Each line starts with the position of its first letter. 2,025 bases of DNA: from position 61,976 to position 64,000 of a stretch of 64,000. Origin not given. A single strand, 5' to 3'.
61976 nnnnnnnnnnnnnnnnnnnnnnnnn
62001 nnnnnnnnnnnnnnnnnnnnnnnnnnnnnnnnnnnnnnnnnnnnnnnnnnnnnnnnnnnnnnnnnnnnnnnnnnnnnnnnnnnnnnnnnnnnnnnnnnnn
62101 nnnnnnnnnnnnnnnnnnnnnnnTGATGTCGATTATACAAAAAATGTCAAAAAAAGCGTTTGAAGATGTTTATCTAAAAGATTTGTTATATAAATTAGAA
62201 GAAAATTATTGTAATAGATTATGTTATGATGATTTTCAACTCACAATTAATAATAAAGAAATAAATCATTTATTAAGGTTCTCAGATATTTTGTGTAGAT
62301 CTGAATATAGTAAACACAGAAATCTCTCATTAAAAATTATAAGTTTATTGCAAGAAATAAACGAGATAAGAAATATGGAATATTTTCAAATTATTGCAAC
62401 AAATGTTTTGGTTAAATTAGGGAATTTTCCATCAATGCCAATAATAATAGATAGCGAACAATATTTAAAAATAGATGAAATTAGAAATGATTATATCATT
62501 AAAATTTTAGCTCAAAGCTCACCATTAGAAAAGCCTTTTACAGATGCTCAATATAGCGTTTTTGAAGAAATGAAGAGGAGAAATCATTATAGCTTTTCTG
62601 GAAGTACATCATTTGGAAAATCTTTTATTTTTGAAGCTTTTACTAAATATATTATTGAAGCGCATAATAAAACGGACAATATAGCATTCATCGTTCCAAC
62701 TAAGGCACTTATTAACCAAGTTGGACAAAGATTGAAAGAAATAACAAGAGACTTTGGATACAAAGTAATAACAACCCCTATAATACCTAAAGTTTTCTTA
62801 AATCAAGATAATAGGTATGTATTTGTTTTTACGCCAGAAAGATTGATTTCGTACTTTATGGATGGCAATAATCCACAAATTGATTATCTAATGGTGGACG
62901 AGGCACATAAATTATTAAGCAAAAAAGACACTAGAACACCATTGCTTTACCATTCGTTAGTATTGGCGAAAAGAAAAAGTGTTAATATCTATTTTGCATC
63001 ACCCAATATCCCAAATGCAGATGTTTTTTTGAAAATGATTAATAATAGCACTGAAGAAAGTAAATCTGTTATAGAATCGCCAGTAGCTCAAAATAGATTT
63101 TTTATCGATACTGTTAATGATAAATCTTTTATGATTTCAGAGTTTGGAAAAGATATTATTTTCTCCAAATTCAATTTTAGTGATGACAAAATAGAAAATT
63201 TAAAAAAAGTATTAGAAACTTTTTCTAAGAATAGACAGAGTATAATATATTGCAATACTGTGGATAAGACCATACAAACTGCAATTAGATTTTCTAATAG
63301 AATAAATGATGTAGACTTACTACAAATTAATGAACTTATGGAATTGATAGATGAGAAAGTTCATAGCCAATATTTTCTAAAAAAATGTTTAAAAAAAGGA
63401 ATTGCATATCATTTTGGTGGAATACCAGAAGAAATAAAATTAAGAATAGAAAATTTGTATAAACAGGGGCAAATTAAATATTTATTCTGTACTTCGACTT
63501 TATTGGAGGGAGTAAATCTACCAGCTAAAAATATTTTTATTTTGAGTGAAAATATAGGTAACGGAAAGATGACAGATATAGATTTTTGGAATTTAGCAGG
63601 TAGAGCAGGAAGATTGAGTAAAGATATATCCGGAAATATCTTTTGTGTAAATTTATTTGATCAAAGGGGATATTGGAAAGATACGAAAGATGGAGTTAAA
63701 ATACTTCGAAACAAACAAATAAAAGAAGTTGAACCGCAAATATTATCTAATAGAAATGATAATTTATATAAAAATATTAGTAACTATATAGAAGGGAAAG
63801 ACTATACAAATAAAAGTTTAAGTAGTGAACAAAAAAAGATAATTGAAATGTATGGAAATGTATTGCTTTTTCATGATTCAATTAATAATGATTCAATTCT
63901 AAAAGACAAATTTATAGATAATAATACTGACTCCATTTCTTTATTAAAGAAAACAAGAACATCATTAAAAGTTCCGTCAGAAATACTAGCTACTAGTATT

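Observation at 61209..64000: Translationally coupled PD-(D/E)xK-like protein plus SF2 DEAH helicase: Hachiman-type defence candidate running off the window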

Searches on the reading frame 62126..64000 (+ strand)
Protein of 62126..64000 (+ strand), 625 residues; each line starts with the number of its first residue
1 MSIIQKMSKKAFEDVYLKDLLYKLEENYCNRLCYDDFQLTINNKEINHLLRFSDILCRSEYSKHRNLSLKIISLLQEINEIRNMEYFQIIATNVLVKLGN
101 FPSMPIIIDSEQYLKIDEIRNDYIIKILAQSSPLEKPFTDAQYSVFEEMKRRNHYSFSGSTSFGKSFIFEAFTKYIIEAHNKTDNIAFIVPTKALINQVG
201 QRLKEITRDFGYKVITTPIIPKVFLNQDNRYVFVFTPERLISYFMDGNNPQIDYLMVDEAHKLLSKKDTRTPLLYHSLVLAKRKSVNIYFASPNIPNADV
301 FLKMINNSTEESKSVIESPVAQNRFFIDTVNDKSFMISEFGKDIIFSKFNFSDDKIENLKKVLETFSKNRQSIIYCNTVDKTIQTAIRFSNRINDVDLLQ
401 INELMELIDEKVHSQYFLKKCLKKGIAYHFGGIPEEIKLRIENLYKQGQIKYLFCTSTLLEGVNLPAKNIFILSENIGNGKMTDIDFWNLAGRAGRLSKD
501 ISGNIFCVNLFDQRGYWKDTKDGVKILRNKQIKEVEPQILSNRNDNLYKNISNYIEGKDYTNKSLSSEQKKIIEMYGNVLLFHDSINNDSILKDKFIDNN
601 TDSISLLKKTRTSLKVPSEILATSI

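Call 4: search_protein_families(library=pfam, proteins=[window:62126-64000:+], max_evalue=0.1)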
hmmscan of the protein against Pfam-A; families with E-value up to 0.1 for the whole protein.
window:62126-64000:+ (625 aa): 4 families
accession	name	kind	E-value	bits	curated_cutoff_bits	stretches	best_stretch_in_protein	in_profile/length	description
PF00270.35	DEAD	-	2.5e-14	53.8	26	1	139-273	1-137/167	DEAD/DEAH box helicase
PF04851.21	ResIII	-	1.9e-08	34.8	22.5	1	146-267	16-141/164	Type III restriction enzyme, res subunit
PF00271.37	Helicase_C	-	4.2e-08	33.9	23.5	1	355-497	2-109/110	Helicase conserved C-terminal domain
PF09848.15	SLFN-g3_helicase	-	0.0059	16.4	24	1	164-272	13-104/354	Schlafen group 3, DNA/RNA helicase domain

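Call 5: search_protein_families(library=padloc, proteins=[window:62126-64000:+], max_evalue=0.1)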
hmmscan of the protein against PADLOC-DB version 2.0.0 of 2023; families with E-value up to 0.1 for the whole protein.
window:62126-64000:+ (625 aa): 31 families (the best 25 are shown)
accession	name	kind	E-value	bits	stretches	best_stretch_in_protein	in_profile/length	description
PDLC00176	HamB1|HamB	-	4e-231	767.5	1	1-624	1-620/845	DEAD-box helicase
PDLC00190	HamB1|HamB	-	7.8e-146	485.8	1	2-602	7-613/866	DEAD-box helicase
PDLC00186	HamB1|HamB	-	7.5e-103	343.1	1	38-621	40-641/864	DEAD-box helicase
PDLC00187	HamB1|HamB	-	2.2e-99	331.9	1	38-624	41-626/851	DEAD-box helicase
PDLC00200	HamB2|HamB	-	3e-85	284.9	1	38-621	39-638/865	DEAD-box helicase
PDLC00185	HamB1|HamB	-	9.7e-79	263.2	1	5-622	3-634/871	DEAD-box helicase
PDLC00199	HamB2|HamB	-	1.8e-78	262.5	1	38-621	32-623/841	DEAD-box helicase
PDLC00180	HamB1|HamB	-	7.5e-60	201.3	1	51-555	25-478/709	DEAD-box helicase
PDLC00177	HamB1|HamB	-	7.4e-57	191.1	1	41-621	34-637/841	DEAD-box helicase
PDLC00181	HamB1|HamB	-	3.8e-54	182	1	3-618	4-613/836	DEAD-box helicase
PDLC00201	HamB2|HamB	-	1.5e-51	173.6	1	64-509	37-439/721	DEAD-box helicase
PDLC00184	HamB1|HamB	-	2.1e-48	163.1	1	124-599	103-562/738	DEAD-box helicase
PDLC00191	HamB1|HamB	-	9.6e-39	131.2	1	148-508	114-484/767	DEAD-box helicase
PDLC00182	HamB1|HamB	-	1.8e-38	130.4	1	54-577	24-510/719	DEAD-box helicase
PDLC04531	PDC-M23B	-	1.4e-34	117.4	2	360-505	560-708/1060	-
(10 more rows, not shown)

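Call 7: search_solved_structures(query=window:62126-64000:+, max_evalue=0.001, show_alignments=1)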
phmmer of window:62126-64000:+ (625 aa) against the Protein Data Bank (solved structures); distinct sequences matched with E-value up to 0.001: 54.
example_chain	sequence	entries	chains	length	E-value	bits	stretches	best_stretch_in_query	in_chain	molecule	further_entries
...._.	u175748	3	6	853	1.5e-72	248.3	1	8-604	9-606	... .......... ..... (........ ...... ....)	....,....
8zue_B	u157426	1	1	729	3.1e-19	72.3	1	402-511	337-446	Anti-bacteriophage protein B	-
2va8_A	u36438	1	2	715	1.2e-16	63.7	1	145-505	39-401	SKI2-TYPE HELICASE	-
4a4z_A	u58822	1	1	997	2.3e-16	62.7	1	419-508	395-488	ANTIVIRAL HELICASE SKI2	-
4buj_A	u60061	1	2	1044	2.9e-16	62.4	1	419-507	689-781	ANTIVIRAL HELICASE SKI2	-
5mc6_h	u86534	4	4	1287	4.4e-16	61.8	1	419-508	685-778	Antiviral helicase SKI2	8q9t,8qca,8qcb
8qcf_M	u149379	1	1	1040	5.6e-16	61.5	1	419-507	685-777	Antiviral helicase SKI2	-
8alz_B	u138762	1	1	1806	9.5e-16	60.7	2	418-517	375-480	Activating signal cointegrator 1 complex subunit 3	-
7zpq_CA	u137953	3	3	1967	3.3e-15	58.9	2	417-510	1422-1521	SLH1 isoform 1 | RQC trigger complex helicase SLH1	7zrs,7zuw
6c90_A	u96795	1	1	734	9.1e-13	50.9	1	409-506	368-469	Exosome RNA helicase MTR4,Exosome RNA helicase MTR4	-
6ro1_A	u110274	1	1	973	2e-12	49.8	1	409-506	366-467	Exosome RNA helicase MTR4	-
6ieh_B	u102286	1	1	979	2e-12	49.7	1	409-506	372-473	Exosome RNA helicase MTR4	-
6ieg_B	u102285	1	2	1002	2.2e-12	49.6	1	409-506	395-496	Exosome RNA helicase MTR4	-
6d6q_M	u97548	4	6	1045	2.4e-12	49.5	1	409-506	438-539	Exosome RNA helicase MTR4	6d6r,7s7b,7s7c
7z4y_B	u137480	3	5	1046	2.4e-12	49.5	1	409-506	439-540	Exosome RNA helicase MTR4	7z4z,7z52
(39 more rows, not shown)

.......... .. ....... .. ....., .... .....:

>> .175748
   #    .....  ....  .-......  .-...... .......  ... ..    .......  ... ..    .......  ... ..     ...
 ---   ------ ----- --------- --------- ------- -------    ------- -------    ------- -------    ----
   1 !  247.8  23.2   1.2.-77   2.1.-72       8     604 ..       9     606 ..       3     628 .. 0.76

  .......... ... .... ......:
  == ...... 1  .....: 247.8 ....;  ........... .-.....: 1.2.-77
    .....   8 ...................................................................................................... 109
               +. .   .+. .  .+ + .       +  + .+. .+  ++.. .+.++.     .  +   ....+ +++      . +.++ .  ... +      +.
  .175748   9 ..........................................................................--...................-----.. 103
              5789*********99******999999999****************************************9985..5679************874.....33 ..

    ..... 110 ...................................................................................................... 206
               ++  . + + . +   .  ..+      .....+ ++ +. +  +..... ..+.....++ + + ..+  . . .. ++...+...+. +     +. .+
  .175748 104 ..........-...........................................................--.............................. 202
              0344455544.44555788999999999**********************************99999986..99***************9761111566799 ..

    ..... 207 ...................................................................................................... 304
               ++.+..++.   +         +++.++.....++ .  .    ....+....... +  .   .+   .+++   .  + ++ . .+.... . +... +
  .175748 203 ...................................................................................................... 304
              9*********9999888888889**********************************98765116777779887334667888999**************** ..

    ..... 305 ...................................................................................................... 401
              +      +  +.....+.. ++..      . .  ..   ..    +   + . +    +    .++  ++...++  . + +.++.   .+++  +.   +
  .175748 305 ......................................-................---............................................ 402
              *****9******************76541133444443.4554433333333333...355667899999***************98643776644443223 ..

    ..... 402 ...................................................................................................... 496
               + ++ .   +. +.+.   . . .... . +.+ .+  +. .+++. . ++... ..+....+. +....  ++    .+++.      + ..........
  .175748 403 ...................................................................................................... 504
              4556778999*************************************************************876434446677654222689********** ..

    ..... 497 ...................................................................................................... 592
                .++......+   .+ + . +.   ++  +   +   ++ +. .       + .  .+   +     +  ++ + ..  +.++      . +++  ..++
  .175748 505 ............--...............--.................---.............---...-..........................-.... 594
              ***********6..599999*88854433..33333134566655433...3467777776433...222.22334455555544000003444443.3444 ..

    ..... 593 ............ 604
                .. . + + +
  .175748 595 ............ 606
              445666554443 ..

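Call 9: find_homologous_proteins(query=window:62126-64000:+, max_evalue=1e-20)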
Query window:62126-64000:+ (625 aa): 4953 proteins with E <= 1e-20 among 8000 candidates; the best 120 are listed.
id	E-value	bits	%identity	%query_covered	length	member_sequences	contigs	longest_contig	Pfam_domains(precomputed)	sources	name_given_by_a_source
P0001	0.0e+0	1377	100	100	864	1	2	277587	PF00270.36,PF00271.38,PF04851.22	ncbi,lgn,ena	-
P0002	0.0e+0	1366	99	100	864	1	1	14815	PF00270.36,PF00271.38,PF04851.22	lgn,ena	-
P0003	0.0e+0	1365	99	100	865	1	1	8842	PF00270.36,PF00271.38,PF04851.22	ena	-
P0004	0.0e+0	1365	99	100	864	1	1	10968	PF00270.36,PF00271.38,PF04851.22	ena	-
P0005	0.0e+0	1363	99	100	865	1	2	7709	PF00270.36,PF00271.38,PF04851.22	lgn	-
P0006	0.0e+0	1363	99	100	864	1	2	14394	PF00270.36,PF00271.38,PF04851.22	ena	-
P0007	0.0e+0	1362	99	100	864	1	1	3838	PF00270.36,PF00271.38,PF04851.22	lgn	-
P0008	0.0e+0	1361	99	100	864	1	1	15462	PF00270.36,PF00271.38,PF04851.22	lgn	-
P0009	0.0e+0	1361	99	100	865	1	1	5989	PF00270.36,PF00271.38,PF04851.22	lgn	-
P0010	0.0e+0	1361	99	100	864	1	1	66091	PF00270.36,PF00271.38,PF04851.22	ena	-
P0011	0.0e+0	1359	98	100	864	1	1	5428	PF00270.36,PF00271.38,PF04851.22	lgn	-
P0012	0.0e+0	1357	99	100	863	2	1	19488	PF00270.36,PF00271.38,PF04851.22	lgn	-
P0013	0.0e+0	1251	91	100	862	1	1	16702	PF00270.36,PF00271.38,PF04851.22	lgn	-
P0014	0.0e+0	1249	91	100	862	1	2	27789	PF00270.36,PF00271.38,PF04851.22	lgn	-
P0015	0.0e+0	1222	88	100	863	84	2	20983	PF00270.36,PF00271.38,PF04851.22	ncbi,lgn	-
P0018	0.0e+0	1218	88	100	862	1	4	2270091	PF00270.36,PF00271.38,PF04851.22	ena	-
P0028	0.0e+0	1102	80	100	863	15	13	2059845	PF00270.36,PF00271.38,PF04851.22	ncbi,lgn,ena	-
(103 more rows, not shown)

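Call 12: find_encoding_contigs(protein=P0001, flank=10000, max_places=4)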
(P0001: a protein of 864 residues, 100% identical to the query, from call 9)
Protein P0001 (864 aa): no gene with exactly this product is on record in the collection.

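Call 13: list_cluster_members(proteins=[P0001, P0015, P0028])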
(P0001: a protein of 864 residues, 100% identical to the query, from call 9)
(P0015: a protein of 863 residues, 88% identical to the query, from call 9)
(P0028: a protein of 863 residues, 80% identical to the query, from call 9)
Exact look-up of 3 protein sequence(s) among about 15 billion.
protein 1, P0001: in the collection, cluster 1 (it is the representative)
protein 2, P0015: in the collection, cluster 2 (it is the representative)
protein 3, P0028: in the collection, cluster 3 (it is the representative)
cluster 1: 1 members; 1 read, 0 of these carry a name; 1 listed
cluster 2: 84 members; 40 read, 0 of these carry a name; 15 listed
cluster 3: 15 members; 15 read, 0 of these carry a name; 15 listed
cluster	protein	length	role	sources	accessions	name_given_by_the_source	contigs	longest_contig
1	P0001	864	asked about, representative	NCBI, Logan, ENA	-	-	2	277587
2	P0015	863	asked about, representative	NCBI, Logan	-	-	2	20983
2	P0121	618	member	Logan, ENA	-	-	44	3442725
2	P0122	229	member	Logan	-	-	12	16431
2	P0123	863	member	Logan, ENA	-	-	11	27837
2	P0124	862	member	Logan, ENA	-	-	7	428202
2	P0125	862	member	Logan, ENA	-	-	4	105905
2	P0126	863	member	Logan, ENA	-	-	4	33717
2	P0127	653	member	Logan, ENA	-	-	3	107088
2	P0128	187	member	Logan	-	-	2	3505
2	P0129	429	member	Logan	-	-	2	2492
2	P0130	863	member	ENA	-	-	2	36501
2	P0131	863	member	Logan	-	-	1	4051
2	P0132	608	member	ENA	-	-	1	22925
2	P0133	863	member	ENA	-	-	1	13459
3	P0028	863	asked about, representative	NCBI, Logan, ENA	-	-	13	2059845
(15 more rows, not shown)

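Call 15: find_related_loci(query=P0001, collection=genome_contigs, flank=10000)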
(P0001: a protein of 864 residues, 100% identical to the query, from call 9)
Query P0001 (864 aa) in genome_contigs; peptide patterns used: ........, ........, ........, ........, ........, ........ (x = any residue, [..] = any of these).
23 stretches matched a pattern, but none encodes a relative of the query by tblastn (E <= 1e-3).

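Call 17: find_related_loci(query=A1, collection=genome_contigs, flank=10000)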
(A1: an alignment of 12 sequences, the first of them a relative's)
Query A1 (864 aa) in genome_contigs; peptide patterns used: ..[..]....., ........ (x = any residue, [..] = any of these).
30 stretches matched a pattern; 11 encode a relative of the query (tblastn E <= 1e-3); 11 distinct loci.
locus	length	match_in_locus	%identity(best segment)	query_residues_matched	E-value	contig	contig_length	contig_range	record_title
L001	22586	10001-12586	75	1-863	0e+0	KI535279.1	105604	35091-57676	Eubacterium brachy ATCC 33089 genomic scaffold Scaffold2, whole genome shotgun sequence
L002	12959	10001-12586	75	1-863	0e+0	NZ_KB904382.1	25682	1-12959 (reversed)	Streptococcus massiliensis DSM 18628 A3I3DRAFT_scaffold_25.26, whole genome shotgun sequence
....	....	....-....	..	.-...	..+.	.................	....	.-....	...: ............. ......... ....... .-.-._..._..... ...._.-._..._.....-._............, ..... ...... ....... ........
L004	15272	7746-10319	66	1-860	0e+0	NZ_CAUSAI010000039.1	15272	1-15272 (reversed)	MAG: uncultured Gemella sp. isolate ERR9969252_bin.18_MetaWRAP_v1.3_MAG ERZ21616173.1995, whole genome shotgun sequence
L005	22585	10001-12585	74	1-863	0e+0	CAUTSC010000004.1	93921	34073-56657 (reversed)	MAG TPA_asm: uncultured proteobacterium isolate ERR10228863_bin.48_MetaWRAP_v1.3_MAG genome assembly, contig: ERZ2165959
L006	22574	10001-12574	78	2-860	0e+0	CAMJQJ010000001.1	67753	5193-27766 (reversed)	MAG: uncultured Faecalitalea sp. isolate SRR14812344_bin.2_metaWRAP_v1.3_MAG genome assembly, contig: ERZ12298795.24, wh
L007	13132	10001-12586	74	1-863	0e+0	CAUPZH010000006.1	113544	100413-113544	MAG TPA_asm: uncultured Veillonella sp. isolate ERR9969078_bin.10_MetaWRAP_v1.3_MAG genome assembly, contig: ERZ21616119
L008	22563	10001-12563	60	3-860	0e+0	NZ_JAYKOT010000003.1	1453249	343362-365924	Citroniella saccharovorans strain DSM 29873 contig_3, whole genome shotgun sequence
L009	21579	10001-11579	78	1-535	0e+0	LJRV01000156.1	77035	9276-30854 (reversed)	Streptobacillus notomytis strain AHL 370-1 B-10-16_S9CLC_contig_26, whole genome shotgun sequence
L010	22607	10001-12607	74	1-863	0e+0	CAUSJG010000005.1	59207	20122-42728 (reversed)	MAG TPA_asm: uncultured Candidatus Saccharimonas sp. isolate SRR5395404_bin.5_MetaWRAP_v1.3_MAG genome assembly, contig:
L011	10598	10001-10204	31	150-223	6e-4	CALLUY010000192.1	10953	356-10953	MAG: uncultured Pirellulaceae bacterium isolate L1_Bin_Bin_192_sub_1 genome assembly, contig: c_000000048977, whole geno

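Call 19: find_encoding_contigs(protein=P0010, flank=10000, max_places=4)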
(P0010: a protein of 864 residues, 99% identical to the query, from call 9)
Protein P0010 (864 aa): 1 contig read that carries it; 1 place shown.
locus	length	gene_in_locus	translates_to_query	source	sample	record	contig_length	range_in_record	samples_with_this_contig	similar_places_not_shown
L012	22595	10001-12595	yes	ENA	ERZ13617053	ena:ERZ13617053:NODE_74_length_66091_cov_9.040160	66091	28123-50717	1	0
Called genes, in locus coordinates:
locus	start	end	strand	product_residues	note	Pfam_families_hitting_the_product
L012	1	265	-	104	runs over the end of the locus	PF04221:RelB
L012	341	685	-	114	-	PF18050:Cyclophil_like2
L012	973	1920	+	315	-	PF14338:Mrr_N (faint), PF04471:Mrr_cat, PF22722:NA-iREase1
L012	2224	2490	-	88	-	-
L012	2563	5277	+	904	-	PF00176:SNF2-rel_dom, PF04851:ResIII, PF13443:HTH_26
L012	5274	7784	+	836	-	PF00145:DNA_methylase, PF05175:MTS (faint)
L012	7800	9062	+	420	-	-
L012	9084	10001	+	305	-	PF08878:HamA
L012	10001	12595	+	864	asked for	PF04851:ResIII, PF00270:DEAD, PF00271:Helicase_C (weak)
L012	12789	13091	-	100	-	-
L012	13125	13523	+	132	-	PF06250:YhcG_C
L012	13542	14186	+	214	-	-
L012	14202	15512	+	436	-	PF04851:ResIII, PF00270:DEAD (weak)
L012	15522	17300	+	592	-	PF19778:RE_endonuc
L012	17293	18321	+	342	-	-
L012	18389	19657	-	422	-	PF07693:KAP_NTPase (faint)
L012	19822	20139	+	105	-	-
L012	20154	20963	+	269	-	-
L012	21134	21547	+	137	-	PF00164:Ribosom_S12_S23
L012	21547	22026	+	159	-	PF00177:Ribosomal_S7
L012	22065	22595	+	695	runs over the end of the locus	PF00009:GTP_EFTU, PF03144:GTP_EFTU_D2, PF22042:EF-G_D2, PF14492:EFG_III, PF16658:RF3_C, PF03764:EFG_IV, PF00679:EFG_C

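Call 20: find_encoding_contigs(protein=P0018, flank=10000, max_places=4)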
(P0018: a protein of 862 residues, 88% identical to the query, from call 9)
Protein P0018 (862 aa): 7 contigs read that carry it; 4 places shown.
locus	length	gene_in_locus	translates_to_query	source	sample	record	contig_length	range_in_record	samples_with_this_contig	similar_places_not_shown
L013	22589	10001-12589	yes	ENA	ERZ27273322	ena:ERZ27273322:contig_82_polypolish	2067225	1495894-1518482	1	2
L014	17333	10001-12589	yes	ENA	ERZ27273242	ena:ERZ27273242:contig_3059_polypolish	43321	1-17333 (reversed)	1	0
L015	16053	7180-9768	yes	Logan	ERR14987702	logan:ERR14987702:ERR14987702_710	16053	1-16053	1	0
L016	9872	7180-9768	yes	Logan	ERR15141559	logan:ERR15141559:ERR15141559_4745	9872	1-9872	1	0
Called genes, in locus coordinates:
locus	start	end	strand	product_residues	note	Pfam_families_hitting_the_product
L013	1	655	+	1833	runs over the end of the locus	PF15583:Imm68, PF09951:Imm33, PF14567:SUKH_5 (faint), PF09346:SMI1_KNR4, PF14568:SUKH_6, PF14080:DUF4261, PF25191:DUF7832, PF14062:DUF4253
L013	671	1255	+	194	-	PF14096:DUF4274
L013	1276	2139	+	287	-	PF03691:UPF0167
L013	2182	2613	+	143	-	-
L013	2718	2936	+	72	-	-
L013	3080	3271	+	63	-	PF12728:HTH_17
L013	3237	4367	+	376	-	PF00145:DNA_methylase, PF09445:Methyltransf_15 (weak)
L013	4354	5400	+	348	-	PF00145:DNA_methylase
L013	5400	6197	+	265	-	-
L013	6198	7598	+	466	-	PF07728:AAA_5 (faint)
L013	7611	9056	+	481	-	PF09563:RE_LlaJI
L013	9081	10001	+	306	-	PF08878:HamA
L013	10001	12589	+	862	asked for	PF04851:ResIII, PF00270:DEAD, PF00271:Helicase_C (faint)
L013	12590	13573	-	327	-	-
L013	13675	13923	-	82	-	-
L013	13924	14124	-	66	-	PF05713:MobC (weak)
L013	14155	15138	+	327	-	PF00920:ILVD_EDD_N, PF24877:ILV_EDD_C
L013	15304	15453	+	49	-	PF01081:Aldolase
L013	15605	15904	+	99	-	PF01081:Aldolase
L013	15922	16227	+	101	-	-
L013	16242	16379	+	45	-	-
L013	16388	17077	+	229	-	PF00294:PfkB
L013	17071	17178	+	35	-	-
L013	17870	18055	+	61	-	-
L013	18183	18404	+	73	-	PF02627:CMD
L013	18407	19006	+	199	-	PF01554:MatE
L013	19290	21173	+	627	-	PF00239:Resolvase, PF07508:Recombinase, PF13408:Zn_ribbon_recom, PF14287:DUF4368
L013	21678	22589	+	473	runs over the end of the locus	-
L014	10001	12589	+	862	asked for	PF04851:ResIII, PF00270:DEAD, PF00271:Helicase_C (faint)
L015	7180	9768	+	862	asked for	PF04851:ResIII, PF00270:DEAD, PF00271:Helicase_C (faint)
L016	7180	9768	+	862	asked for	PF04851:ResIII, PF00270:DEAD, PF00271:Helicase_C (faint)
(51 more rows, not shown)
